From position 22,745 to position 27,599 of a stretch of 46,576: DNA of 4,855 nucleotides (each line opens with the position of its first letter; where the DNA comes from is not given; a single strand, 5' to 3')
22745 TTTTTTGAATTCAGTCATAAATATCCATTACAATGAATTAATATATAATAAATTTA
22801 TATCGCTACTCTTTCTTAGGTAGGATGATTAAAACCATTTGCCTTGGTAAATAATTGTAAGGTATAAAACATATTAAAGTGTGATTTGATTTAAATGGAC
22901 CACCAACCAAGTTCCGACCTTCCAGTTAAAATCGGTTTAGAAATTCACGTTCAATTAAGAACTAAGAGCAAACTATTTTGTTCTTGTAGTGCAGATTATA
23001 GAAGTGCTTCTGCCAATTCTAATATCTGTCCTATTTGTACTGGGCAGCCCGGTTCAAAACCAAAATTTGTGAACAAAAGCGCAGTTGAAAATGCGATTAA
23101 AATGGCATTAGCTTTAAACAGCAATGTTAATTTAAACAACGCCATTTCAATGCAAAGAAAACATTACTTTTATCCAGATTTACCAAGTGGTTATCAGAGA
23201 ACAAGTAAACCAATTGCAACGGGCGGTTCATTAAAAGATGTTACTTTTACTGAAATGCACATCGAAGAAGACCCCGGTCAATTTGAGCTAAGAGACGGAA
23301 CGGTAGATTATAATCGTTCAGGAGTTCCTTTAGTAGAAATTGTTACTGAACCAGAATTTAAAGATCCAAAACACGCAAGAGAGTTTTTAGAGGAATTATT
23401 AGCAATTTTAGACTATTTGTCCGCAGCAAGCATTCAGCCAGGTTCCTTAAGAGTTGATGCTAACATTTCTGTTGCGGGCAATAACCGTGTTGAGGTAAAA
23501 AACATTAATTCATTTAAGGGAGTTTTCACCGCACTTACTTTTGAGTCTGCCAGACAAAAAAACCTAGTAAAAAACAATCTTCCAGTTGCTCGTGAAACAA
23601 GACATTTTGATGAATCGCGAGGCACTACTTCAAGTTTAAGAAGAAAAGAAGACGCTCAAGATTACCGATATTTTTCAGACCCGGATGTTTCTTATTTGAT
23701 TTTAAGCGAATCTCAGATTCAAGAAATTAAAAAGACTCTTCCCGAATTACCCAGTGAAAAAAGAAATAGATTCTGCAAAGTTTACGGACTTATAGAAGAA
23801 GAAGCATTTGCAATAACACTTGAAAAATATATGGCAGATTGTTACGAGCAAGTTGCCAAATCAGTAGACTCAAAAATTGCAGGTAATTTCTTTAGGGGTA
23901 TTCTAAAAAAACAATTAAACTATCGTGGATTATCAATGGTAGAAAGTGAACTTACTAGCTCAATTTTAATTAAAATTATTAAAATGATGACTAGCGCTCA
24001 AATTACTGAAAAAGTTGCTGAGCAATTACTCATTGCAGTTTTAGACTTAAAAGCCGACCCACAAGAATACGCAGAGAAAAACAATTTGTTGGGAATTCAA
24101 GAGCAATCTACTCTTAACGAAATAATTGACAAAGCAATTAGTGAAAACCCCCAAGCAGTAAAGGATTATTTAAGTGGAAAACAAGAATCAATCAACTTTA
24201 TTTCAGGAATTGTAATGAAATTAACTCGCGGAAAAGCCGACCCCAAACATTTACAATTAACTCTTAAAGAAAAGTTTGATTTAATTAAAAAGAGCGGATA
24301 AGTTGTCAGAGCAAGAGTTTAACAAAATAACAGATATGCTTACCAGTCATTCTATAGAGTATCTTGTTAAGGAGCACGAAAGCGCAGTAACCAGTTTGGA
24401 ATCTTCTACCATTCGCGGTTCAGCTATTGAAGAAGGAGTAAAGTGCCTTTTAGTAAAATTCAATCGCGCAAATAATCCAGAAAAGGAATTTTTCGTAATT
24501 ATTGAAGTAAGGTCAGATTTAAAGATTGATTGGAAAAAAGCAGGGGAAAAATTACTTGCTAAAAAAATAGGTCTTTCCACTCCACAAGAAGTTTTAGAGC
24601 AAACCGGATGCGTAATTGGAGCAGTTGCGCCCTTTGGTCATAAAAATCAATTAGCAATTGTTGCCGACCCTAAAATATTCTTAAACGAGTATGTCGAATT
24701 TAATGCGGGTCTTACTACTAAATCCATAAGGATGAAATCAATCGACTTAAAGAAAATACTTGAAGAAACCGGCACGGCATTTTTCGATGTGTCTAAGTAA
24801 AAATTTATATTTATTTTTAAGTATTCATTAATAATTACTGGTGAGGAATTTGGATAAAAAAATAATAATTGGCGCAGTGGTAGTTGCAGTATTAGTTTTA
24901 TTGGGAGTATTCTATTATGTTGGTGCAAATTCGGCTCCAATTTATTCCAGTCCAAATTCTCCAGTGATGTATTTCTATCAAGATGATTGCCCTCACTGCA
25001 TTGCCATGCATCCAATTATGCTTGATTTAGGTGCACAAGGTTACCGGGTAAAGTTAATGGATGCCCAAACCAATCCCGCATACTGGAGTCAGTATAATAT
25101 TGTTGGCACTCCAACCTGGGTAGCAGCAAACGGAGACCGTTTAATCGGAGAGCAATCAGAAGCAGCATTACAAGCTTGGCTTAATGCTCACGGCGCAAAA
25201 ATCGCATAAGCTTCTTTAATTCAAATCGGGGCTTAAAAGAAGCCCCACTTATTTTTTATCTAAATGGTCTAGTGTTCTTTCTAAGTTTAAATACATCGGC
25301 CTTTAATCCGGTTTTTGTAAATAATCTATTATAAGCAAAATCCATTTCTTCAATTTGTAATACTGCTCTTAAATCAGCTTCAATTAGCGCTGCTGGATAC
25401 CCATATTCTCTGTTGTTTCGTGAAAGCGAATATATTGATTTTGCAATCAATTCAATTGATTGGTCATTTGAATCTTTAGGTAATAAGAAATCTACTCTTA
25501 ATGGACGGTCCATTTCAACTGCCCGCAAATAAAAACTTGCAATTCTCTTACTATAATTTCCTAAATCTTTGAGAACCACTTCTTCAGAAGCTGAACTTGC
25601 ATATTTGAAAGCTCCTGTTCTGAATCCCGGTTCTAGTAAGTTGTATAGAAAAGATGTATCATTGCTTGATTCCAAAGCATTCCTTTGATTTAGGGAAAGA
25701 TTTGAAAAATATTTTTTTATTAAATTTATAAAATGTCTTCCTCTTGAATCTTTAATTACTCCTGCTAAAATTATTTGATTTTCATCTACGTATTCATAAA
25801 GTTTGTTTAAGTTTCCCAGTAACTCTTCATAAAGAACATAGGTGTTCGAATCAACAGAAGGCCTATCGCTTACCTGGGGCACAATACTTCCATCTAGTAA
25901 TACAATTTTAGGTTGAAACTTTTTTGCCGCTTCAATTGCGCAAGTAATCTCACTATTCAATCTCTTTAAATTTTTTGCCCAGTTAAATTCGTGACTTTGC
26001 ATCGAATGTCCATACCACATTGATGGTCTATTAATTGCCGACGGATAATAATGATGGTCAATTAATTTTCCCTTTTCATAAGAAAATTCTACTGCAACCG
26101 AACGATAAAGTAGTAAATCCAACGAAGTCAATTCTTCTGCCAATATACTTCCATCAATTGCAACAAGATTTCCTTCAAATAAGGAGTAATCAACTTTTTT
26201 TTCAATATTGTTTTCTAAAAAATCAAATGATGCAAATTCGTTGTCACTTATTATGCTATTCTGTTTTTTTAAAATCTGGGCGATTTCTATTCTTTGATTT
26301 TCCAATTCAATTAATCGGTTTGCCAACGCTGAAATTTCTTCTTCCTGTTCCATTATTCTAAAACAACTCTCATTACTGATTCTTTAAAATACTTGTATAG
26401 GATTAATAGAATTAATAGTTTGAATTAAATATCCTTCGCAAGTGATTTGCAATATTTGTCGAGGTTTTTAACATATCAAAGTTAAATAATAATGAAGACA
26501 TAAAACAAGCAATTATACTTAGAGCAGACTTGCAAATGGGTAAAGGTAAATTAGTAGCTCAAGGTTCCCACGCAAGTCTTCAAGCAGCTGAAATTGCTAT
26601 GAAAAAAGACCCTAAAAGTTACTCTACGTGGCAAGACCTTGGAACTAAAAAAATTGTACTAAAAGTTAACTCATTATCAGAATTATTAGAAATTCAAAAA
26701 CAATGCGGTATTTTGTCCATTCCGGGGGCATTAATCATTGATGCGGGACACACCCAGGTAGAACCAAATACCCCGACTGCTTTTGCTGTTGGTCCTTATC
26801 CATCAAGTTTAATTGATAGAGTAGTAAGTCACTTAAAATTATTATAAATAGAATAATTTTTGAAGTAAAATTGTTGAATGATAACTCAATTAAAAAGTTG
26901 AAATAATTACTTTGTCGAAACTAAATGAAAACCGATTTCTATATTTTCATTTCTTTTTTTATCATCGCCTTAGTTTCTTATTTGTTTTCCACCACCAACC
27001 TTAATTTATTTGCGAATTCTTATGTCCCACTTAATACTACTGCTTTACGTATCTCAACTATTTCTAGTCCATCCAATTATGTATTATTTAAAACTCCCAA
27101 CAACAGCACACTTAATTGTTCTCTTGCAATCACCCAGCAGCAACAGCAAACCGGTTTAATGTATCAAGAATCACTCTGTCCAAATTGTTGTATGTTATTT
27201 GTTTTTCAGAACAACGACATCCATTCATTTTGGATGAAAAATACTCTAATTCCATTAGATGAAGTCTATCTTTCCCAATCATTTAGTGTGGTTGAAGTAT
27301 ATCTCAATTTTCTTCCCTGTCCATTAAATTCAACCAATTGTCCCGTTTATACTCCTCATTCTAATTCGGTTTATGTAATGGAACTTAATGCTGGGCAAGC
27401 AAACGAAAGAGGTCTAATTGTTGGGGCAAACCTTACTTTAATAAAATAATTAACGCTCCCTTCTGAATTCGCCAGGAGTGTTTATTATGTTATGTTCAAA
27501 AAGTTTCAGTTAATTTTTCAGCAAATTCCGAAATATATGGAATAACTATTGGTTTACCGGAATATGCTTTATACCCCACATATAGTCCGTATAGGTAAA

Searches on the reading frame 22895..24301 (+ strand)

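Call 72: search_protein_families(library=pfam, proteins=[window:22895-24301:+], max_evalue=0.0001)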
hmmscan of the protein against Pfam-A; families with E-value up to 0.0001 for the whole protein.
window:22895-24301:+ (468 aa): 2 families
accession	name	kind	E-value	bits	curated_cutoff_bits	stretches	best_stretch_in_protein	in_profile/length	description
PF02934.20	GatB_N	-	3.3e-87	292.6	23.4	1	11-275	1-276/277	GatB/GatE catalytic domain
PF02637.23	GatB_Yqey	-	8.3e-32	110.5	27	1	316-460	2-147/148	GatB domain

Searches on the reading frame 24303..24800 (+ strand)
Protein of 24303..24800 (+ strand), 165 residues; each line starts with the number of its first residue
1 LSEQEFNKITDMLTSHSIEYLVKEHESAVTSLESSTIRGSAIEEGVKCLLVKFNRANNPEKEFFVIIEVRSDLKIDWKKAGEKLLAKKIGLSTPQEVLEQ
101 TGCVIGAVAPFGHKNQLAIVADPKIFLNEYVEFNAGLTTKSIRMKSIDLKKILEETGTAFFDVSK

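Call 72: search_protein_families(library=pfam, proteins=[window:24303-24800:+], max_evalue=0.0001)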
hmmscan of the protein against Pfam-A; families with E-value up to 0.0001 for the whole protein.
window:24303-24800:+ (165 aa): 1 family
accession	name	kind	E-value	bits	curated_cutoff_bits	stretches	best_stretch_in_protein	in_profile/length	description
PF04073.20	tRNA_edit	-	5.4e-18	65.7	25.5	1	25-151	1-122/123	Aminoacyl-tRNA editing domain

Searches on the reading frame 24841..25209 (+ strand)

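Call 72: search_protein_families(library=pfam, proteins=[window:24841-25209:+], max_evalue=0.0001)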
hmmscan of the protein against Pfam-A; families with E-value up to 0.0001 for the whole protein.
window:24841-25209:+ (122 aa): 2 families
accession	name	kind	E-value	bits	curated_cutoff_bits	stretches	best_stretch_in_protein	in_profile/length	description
PF13098.12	Thioredoxin_2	-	3.8e-07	30.8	27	1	42-114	9-104/104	Thioredoxin-like domain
PF00085.26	Thioredoxin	-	7.6e-06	26.3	23.5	1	40-114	20-101/103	Thioredoxin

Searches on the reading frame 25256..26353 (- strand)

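Call 51: search_protein_families(library=ncbifam, proteins=[window:25256-26353:-], max_evalue=0.001)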
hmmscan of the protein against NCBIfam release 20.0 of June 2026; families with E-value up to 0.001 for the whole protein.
window:25256-26353:- (365 aa): 0 families

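Call 52: search_protein_families(library=pfam, proteins=[window:25256-26353:-], max_evalue=0.0001)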
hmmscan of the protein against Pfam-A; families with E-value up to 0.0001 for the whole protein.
window:25256-26353:- (365 aa): 1 family
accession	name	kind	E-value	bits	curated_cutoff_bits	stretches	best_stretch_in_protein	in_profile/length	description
PF09376.16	NurA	-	5.3e-16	59.3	21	1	117-331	61-253/254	NurA domain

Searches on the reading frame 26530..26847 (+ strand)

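Call 51: search_protein_families(library=ncbifam, proteins=[window:26530-26847:+], max_evalue=0.001)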
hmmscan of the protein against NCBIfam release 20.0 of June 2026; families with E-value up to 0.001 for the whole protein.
window:26530-26847:+ (105 aa): 2 families
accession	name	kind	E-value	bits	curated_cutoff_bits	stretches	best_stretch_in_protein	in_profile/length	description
NF003314.0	PRK04322.1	equivalog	3e-34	117.6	126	1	1-105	13-117/117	peptidyl-tRNA hydrolase Pth2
TIGR00283.1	arch_pth2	equivalog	8.8e-29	100.1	82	1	2-105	12-115/115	aminoacyl-tRNA hydrolase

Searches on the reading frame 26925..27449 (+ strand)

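Call 25: search_protein_families(library=pfam, proteins=[window:26925-27449:+], max_evalue=0.001)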
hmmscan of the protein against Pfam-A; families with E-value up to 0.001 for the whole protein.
window:26925-27449:+ (174 aa): 1 family
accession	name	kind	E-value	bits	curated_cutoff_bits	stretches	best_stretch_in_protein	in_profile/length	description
PF02643.20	DUF192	-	6.5e-25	87.5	27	1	65-171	3-95/96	Uncharacterized ACR, COG1430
